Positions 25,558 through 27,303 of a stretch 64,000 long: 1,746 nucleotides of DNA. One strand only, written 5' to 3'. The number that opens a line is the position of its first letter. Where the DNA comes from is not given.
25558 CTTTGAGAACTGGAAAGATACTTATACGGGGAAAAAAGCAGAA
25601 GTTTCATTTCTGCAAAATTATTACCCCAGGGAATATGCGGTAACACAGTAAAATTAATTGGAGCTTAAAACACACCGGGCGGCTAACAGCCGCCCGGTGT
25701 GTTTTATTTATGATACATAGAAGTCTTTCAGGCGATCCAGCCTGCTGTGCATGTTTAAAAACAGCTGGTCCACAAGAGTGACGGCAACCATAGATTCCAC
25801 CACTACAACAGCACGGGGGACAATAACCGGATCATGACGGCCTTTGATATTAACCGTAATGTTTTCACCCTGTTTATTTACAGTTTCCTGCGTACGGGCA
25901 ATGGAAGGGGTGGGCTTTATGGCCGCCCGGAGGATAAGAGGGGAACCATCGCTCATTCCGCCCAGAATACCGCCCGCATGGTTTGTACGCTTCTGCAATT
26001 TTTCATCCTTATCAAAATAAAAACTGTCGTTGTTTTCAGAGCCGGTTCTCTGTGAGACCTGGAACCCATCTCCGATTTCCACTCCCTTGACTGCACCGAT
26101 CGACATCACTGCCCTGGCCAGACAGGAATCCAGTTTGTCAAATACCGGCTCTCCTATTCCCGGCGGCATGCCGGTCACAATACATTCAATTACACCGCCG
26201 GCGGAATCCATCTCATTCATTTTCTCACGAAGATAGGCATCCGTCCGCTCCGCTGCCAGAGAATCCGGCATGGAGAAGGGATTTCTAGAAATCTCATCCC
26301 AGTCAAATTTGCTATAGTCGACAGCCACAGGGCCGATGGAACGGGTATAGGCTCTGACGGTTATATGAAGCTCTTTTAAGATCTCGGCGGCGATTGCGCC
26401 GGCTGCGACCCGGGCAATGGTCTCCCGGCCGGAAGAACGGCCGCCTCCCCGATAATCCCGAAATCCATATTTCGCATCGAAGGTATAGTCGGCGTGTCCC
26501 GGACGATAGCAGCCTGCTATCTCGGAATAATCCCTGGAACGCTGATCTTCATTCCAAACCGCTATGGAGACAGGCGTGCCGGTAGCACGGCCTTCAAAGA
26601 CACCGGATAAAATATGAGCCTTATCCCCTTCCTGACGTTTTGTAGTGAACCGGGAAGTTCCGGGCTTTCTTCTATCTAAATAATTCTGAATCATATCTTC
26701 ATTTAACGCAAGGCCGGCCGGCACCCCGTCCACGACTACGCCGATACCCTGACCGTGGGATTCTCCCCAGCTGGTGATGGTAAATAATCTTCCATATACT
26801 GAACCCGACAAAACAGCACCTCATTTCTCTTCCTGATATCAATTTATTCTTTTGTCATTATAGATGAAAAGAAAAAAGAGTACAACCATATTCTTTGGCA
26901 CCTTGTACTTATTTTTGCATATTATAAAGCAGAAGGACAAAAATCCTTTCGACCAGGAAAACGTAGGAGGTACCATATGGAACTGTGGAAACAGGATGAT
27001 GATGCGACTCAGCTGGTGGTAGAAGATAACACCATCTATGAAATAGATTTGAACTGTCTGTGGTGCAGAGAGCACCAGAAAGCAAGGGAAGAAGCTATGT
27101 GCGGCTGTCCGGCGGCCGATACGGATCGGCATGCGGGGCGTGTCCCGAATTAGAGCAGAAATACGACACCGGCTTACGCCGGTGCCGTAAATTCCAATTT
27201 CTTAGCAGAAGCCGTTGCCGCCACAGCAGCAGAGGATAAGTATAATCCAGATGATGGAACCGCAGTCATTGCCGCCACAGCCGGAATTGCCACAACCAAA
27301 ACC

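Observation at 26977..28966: Cys/Gly-rich tandem-repeat 70-aa micro-protein with near-perfect RBS, convergent CxxC micro-ORF, adjacent MATE exporter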

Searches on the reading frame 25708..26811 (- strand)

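Call 18: search_protein_families(library=pfam, proteins=[window:25708-26811:-], max_evalue=0.001)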
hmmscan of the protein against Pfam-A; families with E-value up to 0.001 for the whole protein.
window:25708-26811:- (367 aa): 1 family
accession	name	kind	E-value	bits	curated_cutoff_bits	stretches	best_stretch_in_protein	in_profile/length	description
PF01264.26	Chorismate_synt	-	2.2e-138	460.9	27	1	10-350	1-326/327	Chorismate synthase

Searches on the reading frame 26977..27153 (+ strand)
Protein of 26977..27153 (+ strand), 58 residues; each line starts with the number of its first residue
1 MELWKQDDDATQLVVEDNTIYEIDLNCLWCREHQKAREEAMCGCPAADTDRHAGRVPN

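Call 3: search_protein_families(library=ncbifam, proteins=[window:26977-27153:+], max_evalue=10)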
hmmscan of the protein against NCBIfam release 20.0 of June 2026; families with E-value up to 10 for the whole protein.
window:26977-27153:+ (58 aa): 0 families

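Call 4: search_protein_families(library=pfam, proteins=[window:26977-27153:+], max_evalue=10)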
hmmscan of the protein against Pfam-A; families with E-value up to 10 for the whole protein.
window:26977-27153:+ (58 aa): 1 family
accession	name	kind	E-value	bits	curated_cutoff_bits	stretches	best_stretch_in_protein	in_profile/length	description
PF22810.2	LPMO_AA14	-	0.066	12.9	27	1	8-46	138-176/377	Lytic polysaccharide monooxygenase AA14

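Call 32: find_homologous_proteins(query=window:26977-27153:+, max_evalue=0.01)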
Query window:26977-27153:+ (58 aa): 1 proteins with E <= 0.01 among 1 candidates.
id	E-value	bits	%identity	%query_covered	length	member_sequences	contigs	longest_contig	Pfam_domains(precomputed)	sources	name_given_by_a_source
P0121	2.6e-34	133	100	100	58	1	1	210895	-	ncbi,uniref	ncbi:hypothetical protein [Anaerolentibacter hominis]|uniref:hypothetical protein n=1 Tax=Anaerolent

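Call 43: find_homologous_proteins(query=A2, max_evalue=0.01)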
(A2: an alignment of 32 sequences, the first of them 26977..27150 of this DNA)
Query A2 (32 sequences) (58 aa, profile of the alignment): 3151 proteins with E <= 0.01 among 8000 candidates; the best 120 are listed.
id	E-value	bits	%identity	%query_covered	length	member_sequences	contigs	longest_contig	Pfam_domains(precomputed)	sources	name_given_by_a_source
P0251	2.0e-24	103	29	59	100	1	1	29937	-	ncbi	-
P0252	5.1e-13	67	-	-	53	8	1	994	-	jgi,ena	-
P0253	1.8e-12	65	42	33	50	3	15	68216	-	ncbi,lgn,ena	-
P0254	1.9e-12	65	35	45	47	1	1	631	-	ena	-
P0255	4.2e-12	64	36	72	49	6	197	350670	-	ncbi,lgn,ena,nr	ncbi:hypothetical protein [Lachnoclostridium sp. An14]|nr:hypothetical protein [Lachnoclostridium sp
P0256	4.3e-12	64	26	79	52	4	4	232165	-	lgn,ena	-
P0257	5.7e-12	64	-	-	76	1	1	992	-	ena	-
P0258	5.8e-12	63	32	71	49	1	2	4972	-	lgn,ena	-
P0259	5.9e-12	63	29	53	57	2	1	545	-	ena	-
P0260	6.0e-12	63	38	36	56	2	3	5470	-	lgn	-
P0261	6.7e-12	63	35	53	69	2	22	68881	-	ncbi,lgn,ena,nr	ncbi:MAG: hypothetical protein J6B26_07510 [Agathobacter sp.]|nr:hypothetical protein [Agathobacter 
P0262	7.1e-12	63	44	31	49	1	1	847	-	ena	-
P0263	7.4e-12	63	-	-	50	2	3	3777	-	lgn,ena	-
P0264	7.5e-12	63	44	31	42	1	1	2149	-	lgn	-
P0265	7.7e-12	63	34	50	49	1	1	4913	-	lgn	-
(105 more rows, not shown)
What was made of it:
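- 26977..27153 (+): 58-aa microprotein gene, RefSeq WP_343210357.1, hypothetical protein of Anaerolentibacter hominis. The conserved motif is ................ The predicted fold is a beta-hairpin (11-24) followed by a helix (25-42). The family has >=3151 proteins, all 'hypothetical' (call 43).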

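Call 44: search_protein_families(library=pfam, alignment_id=A2, max_evalue=10)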
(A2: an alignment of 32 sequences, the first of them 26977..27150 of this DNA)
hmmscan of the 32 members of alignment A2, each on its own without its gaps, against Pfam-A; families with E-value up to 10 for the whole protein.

A. member 1, window:26977-27150:+ (58 aa): 1 family
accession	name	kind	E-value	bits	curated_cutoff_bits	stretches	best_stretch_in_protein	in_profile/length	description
PF22810.2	LPMO_AA14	-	0.066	12.9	27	1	8-46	138-176/377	Lytic polysaccharide monooxygenase AA14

B. families by the number of members that match (of 32 scanned): 10 families
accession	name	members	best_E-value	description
PF13575.12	DUF4135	2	0.074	Domain of unknown function (DUF4135)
PF15828.10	RDD1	1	0.054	Required for drug-induced death protein 1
PF22810.2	LPMO_AA14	1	0.066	Lytic polysaccharide monooxygenase AA14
PF11900.14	DUF3420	1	0.075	Domain of unknown function (DUF3420)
PF02986.19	Fn_bind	1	0.1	Fibronectin binding repeat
PF02256.22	Fe_hyd_SSU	1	0.18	Iron hydrogenase small subunit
PF16460.11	Phage_TTP_11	1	0.19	Phage tail tube, TTP, lambda-like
PF22446.2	Lac_Phage_Head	1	0.2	Head N-terminal domain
PF13054.11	DUF3915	1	0.42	Protein of unknown function (DUF3915)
PF01956.21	EMC3_TMCO1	1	0.66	Integral membrane protein EMC3/TMCO1-like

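Call 65: find_encoding_contigs(protein=P0121, flank=3000, max_places=3)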
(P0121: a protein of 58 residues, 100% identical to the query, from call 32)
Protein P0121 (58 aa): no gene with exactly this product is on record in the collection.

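Call 72: predict_structure(alignment_id=A3)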
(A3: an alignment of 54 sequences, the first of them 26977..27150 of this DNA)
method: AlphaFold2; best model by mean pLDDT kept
length: 58 residues; sequences in the alignment: 54
mean_pLDDT: 67.6   pTM: 0.31
mean pLDDT of the five models: 67.6, 66.9, 63.5, 61.9, 61.2
residues with pLDDT >= 90: 0; 70-90: 29; 50-70: 23; < 50: 6
segments of 3 or more residues with pLDDT < 50: 1-3
pLDDT, mean of each block of 10 residues (from residue 1): 51 83 82 77 56 55
secondary structure, 60 per line:
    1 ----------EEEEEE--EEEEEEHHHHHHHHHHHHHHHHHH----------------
elements in order: E11-16 E19-24 H25-42
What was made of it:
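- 26977..27153 (+): AF2 pLDDT is about 80 over residues 11-40 (call 72).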

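Call 74: fold_search(model_id=the predicted structure, library=pdb)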
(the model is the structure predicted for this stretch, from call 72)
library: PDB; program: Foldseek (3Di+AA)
matches with E <= 10: 63; with E <= 0.001: 0
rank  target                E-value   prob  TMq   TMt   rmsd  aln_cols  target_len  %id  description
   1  8yhd_K                2.1e+00  0.21  0.32  0.11   4.1        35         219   26  Cryo-EM structure of CTR-bound type VII CRISPR-Cas complex at post-state I (released 2024-08-21)
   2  4e1p_B                3.3e+00  0.14  0.28  0.29  18.5        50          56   22  Crystal structure of the dimerization domain of Lsr2 from Mycobacterium tuberculosis in the P 1 21 1 space group (released 2012-06-20)
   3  8z9c_K                3.3e+00  0.12  0.33  0.09   6.7        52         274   23  Cryo-EM structure of NTR-bound type VII CRISPR-Cas complex at substrate-engaged state I (released 2024-08-21)
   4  9irk_B                3.6e+00  0.07  0.22  0.28  11.4        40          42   18  Cryo-EM structure of PhyB(Y276H,1-908)-PIF6beta complex (released 2025-06-04)
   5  3zya                  4.4e+00  0.14  0.25  0.05   7.3        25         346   20  Human p38 MAP Kinase in Complex with 2-amino-phenylamino- dibenzosuberone (released 2011-12-28)
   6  4e1p_A                4.7e+00  0.12  0.28  0.30  17.1        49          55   22  Crystal structure of the dimerization domain of Lsr2 from Mycobacterium tuberculosis in the P 1 21 1 space group (released 2012-06-20)
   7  5l6m_I                4.7e+00  0.12  0.27  0.24   5.6        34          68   12  Structure of Caulobacter crescentus VapBC1 (VapB1deltaC:VapC1 form) (released 2016-12-28)
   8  9iuz_C                4.7e+00  0.11  0.24  0.28   3.7        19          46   26  Constitutively active mutant(Y276H) of Arabidopsis phytochrome B(phyB) in complex with phytochrome-interacting factor  (released 2024-10-02)
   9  5k8j_A                4.7e+00  0.07  0.27  0.21  14.1        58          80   14  Structure of Caulobacter crescentus VapBC1 (apo form) (released 2016-12-28)
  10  3zvk_E                5.0e+00  0.09  0.28  0.28   7.7        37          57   14  Crystal structure of VapBC2 from Rickettsia felis bound to a DNA fragment from their promoter (released 2011-12-14)
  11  6y4x                  5.4e+00  0.13  0.25  0.05   4.4        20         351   20  Crystal structure of p38 in complex with SR72 (released 2020-03-04)
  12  1fxk_B                5.7e+00  0.14  0.33  0.19   6.5        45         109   22  CRYSTAL STRUCTURE OF ARCHAEAL PREFOLDIN (GIMC). (released 2000-12-06)
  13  2lgc_MODEL_1_A        5.7e+00  0.12  0.25  0.05   7.3        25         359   20  Joint NMR and X-ray refinement reveals the structure of a novel dibenzo[a,d]cycloheptenone inhibitor/p38 MAP k (released 2012-07-25)
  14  8c3a_CT               6.1e+00  0.12  0.31  0.08   9.2        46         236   13  Crystal structure of ailanthone bound to the Candida albicans 80S ribosome (released 2024-01-10)
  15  4zk7_M                6.1e+00  0.08  0.23  0.14   8.5        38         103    8  Crystal structure of rescued two-component self-assembling tetrahedral cage T33-31 (released 2015-07-29)
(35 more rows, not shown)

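Call 79: search_solved_structures(query=A3, max_evalue=1)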
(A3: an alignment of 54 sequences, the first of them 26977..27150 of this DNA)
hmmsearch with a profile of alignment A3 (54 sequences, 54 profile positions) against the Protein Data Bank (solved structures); distinct sequences matched with E-value up to 1: 0.
